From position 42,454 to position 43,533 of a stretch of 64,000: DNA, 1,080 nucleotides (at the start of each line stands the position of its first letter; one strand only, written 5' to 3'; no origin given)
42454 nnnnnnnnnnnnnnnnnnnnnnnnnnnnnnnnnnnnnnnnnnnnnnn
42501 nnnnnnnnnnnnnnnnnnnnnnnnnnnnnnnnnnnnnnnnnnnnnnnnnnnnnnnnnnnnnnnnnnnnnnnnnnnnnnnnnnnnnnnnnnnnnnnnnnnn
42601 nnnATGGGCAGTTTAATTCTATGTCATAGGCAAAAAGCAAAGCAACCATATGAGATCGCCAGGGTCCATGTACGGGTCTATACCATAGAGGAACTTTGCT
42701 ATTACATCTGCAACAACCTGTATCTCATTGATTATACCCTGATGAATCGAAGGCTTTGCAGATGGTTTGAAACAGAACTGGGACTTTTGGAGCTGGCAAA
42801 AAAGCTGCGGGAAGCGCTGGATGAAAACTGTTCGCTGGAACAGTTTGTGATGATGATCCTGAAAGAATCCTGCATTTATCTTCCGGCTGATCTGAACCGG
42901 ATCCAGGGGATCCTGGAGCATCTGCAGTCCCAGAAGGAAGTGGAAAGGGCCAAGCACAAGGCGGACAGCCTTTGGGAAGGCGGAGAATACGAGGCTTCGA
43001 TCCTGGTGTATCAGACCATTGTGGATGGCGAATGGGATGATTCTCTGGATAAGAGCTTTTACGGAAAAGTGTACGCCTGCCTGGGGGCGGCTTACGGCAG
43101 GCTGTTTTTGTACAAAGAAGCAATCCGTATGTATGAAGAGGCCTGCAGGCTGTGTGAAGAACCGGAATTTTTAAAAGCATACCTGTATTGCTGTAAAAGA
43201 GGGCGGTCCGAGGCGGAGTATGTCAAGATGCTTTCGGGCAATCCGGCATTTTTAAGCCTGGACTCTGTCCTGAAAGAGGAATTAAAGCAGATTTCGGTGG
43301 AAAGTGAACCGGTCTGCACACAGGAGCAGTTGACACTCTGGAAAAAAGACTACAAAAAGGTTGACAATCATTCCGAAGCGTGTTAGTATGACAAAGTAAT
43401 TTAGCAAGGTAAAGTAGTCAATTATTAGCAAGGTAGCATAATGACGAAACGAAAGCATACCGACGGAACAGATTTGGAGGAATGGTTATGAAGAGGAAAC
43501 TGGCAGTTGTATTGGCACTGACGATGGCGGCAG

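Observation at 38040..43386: Uncharacterized three-gene operon: giant repeat/helical protein, degenerate truncated Hsp70/actin-fold protein, TPR-like protein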

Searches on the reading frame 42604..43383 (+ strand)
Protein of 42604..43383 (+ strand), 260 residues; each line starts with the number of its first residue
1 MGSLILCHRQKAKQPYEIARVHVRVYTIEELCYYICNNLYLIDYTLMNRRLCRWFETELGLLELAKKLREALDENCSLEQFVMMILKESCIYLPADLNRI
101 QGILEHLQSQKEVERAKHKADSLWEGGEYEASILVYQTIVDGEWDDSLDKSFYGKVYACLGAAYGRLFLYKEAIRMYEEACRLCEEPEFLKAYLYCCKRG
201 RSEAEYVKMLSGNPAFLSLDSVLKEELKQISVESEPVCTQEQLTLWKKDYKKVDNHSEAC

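Call 3: search_protein_families(library=pfam, proteins=[window:42604-43383:+], max_evalue=1)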
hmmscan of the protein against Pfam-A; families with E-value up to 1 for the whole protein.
window:42604-43383:+ (260 aa): 7 families
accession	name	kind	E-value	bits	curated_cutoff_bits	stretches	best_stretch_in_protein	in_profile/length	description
PF13374.12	TPR_10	-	0.0009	19.6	27.5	1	157-186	5-34/42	Tetratricopeptide repeat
PF00515.34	TPR_1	-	0.0013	18.9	27.8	1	155-185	2-32/34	Tetratricopeptide repeat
PF07719.23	TPR_2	-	0.0025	18.3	27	1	155-185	2-32/34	Tetratricopeptide repeat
PF13428.12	TPR_14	-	0.0082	17.2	23.5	1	157-193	4-41/44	Tetratricopeptide repeat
PF13414.12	TPR_11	-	0.0098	16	26.8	0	170-185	10-25/42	TPR repeat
PF13181.12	TPR_8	-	0.011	16.3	25.7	1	157-185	4-32/34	Tetratricopeptide repeat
PF13424.12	TPR_12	-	0.025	15.2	30.1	1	159-186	50-77/77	Tetratricopeptide repeat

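Call 4: search_protein_families(library=ncbifam, proteins=[window:42604-43383:+], max_evalue=1)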
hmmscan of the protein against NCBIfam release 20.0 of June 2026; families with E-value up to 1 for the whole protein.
window:42604-43383:+ (260 aa): 0 families

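Call 13: search_protein_families(library=padloc, proteins=[window:42604-43383:+], max_evalue=1)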
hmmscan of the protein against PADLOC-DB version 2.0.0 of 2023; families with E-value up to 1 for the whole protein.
window:42604-43383:+ (260 aa): 0 families

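Call 15: search_solved_structures(query=window:42604-43383:+, max_evalue=10)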
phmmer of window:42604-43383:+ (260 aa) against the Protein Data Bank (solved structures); distinct sequences matched with E-value up to 10: 4.
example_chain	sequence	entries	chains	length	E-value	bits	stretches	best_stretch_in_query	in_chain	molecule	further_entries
3uq3_A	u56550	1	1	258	0.011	18.6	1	109-182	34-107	Heat shock protein STI1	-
7kw7_E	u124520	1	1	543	0.047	16.6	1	154-226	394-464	Stress-induced-phosphoprotein 1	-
2lni_A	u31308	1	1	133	0.11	15.3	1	119-226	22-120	Stress-induced-phosphoprotein 1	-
6vl6_B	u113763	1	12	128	1.5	11.7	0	121-189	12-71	T33_dn2B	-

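Call 69: search_solved_structures(query=A6, max_evalue=10, show_alignments=2)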
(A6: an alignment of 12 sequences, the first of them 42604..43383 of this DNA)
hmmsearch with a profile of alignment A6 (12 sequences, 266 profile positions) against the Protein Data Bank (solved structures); distinct sequences matched with E-value up to 10: 213 (the best 60 are shown).
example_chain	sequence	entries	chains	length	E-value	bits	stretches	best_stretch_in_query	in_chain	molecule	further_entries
9qhb_A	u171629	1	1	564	3.3e-43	151.1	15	120-191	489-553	Engineered tetratricopeptide repeat protein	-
8bu0_A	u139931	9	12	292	1.6e-27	99.7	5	120-189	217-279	Consensus tetratricopeptide repeat protein | Crystal structure of an 8-repeat consensus TPR superhelix with Zinc. | Monomer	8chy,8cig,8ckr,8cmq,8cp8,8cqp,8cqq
9qhc_A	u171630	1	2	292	3.4e-24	88.7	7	120-186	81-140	Engineered tetratricopeptide repeat protein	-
8ch0_A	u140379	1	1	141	5.8e-15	58.5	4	121-187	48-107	Consensus tetratricopeptide repeat protein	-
2fo7_A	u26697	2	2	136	6.8e-15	58.2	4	120-187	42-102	SYNTHETIC CONSENSUS TPR PROTEIN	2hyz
9gzg_A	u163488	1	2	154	4.1e-14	55.7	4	122-191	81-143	Engineered CTPR protein with glutamic acids for conductivity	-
7obi_A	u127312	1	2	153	7.2e-14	54.9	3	113-188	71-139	CTPR-rv4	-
1na0_A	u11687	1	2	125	7.8e-13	51.5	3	149-188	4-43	designed protein CTPR3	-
2wqh_A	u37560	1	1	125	1.7e-11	47.1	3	149-188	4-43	CTPR3Y3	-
7y4i_A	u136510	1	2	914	4.9e-10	42.3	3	152-227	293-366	Probable UDP-N-acetylglucosamine--peptide N-acetylglucosaminyltransferase SPINDLY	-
8dtf_A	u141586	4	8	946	7.2e-10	41.7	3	152-227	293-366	Probable UDP-N-acetylglucosamine--peptide N-acetylglucosaminyltransferase SPINDLY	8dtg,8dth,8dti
8ump_A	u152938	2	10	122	1e-09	41.3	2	121-188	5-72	T33-ml35-redesigned-TPR-domain-fold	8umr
3kd7_A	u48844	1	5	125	1.2e-09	41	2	113-188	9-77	CTPR390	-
1na3_A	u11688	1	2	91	3.9e-09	39.3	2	149-188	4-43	designed protein CTPR2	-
6vfh_A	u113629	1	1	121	6.5e-09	38.6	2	124-188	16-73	T33_dn10A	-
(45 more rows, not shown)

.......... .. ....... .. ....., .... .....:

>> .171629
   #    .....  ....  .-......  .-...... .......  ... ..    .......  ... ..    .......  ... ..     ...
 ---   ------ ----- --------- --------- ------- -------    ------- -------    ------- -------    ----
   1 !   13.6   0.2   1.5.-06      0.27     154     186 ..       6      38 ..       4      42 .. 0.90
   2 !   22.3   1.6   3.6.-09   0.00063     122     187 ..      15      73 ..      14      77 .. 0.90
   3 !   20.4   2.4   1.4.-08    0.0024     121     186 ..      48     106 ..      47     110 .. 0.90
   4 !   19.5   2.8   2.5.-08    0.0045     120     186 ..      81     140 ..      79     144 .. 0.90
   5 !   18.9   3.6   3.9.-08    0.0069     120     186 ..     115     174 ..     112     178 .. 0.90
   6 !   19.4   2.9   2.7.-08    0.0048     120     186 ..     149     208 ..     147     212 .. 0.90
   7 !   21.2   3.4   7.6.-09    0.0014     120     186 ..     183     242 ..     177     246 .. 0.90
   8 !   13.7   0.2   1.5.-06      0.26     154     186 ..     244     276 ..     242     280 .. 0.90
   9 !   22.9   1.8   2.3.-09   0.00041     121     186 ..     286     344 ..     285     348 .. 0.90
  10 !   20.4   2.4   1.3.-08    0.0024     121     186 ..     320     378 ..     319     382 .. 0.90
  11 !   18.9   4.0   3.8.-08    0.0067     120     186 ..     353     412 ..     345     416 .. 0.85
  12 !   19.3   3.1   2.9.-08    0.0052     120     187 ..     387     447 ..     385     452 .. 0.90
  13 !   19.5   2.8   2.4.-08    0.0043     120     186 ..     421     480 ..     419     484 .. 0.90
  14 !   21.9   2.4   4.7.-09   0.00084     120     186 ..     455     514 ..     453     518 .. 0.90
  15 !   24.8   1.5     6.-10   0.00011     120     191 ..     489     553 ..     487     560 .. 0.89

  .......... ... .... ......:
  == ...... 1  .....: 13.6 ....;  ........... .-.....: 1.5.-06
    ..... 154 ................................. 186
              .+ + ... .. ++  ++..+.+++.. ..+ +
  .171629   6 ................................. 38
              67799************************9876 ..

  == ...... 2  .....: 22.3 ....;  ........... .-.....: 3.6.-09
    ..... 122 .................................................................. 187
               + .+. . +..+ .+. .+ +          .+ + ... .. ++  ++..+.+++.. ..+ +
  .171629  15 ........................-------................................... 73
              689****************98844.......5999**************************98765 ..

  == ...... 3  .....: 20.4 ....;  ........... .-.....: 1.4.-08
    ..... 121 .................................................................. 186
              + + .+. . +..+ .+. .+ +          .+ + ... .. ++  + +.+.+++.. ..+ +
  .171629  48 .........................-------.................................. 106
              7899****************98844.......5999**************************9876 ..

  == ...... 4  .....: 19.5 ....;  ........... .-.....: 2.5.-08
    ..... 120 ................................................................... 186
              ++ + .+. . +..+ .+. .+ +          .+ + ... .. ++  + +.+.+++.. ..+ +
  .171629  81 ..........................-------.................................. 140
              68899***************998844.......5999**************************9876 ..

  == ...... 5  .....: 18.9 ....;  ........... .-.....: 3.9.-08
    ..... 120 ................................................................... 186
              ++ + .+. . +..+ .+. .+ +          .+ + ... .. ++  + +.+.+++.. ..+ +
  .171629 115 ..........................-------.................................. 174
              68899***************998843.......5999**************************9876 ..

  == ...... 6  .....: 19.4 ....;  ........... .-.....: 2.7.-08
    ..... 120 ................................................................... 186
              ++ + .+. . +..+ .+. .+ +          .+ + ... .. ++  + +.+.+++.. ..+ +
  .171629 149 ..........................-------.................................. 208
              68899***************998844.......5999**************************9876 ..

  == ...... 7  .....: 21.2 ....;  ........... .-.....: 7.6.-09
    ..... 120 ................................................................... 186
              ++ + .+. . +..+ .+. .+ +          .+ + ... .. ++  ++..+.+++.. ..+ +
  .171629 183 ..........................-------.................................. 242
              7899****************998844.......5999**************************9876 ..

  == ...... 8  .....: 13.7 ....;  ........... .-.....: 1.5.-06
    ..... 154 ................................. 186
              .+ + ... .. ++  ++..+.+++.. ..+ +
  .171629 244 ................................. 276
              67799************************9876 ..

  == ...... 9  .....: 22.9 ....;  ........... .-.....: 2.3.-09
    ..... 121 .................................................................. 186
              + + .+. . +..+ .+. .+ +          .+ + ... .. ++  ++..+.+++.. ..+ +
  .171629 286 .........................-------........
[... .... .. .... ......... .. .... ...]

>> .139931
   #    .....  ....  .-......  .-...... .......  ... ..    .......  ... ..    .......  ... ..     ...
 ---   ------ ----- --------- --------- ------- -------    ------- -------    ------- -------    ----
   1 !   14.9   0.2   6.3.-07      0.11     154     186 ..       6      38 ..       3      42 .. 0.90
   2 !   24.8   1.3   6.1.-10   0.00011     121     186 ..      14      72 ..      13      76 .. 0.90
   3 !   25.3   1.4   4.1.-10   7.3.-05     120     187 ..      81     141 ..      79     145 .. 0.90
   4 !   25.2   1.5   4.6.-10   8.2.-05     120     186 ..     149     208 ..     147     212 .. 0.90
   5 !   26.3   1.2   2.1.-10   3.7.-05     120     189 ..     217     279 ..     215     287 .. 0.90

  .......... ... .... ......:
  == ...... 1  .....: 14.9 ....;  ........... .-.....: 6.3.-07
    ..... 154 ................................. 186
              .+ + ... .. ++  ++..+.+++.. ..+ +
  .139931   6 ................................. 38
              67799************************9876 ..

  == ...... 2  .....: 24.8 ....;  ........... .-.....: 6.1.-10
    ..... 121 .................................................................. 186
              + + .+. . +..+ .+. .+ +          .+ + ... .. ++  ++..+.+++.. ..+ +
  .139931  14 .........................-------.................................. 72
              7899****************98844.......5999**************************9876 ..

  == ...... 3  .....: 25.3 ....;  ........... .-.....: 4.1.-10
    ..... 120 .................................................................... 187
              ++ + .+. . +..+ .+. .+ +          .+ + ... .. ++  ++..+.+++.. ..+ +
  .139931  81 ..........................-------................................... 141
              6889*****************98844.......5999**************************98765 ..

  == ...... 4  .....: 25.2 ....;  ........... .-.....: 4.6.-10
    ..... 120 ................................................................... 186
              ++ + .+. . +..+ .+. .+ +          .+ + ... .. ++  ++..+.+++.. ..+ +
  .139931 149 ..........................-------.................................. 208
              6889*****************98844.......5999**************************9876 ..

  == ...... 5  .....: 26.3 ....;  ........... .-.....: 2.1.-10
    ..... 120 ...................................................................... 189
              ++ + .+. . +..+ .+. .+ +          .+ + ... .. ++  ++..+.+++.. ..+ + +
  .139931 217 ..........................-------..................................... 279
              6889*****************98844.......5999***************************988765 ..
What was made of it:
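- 42940..43314 (+): C aa 113-237: TPR domain of about three repeats. Family profile vs PDB: consensus 3-repeat TPR E ~1e-13, RapF 1.6e-7, Sti1 6e-7, HOP 2.6e-6, CHIP 5e-5 (call 69).
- On EEVD-clamp TPR co-chaperones (Sti1/HOP, CHIP, SGTA): Profile hits to CTPR3 (E 7.8e-13) and to CHIP over aa 111-237 (E 5e-5) (call 69).
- Closest known: Sti1/HOP, CHIP and SGTA TPR co-chaperones. Same: C's TPR region matches them by profile (E 6e-7 to 5e-5, call 69), and C partners an Hsp70-like protein.
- The TPR partner's profile matches include Sti1, HOP, SGTA and CHIP (call 69). The TPR hits are generic: OGT, CDC27 and Rap score similarly (call 69).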
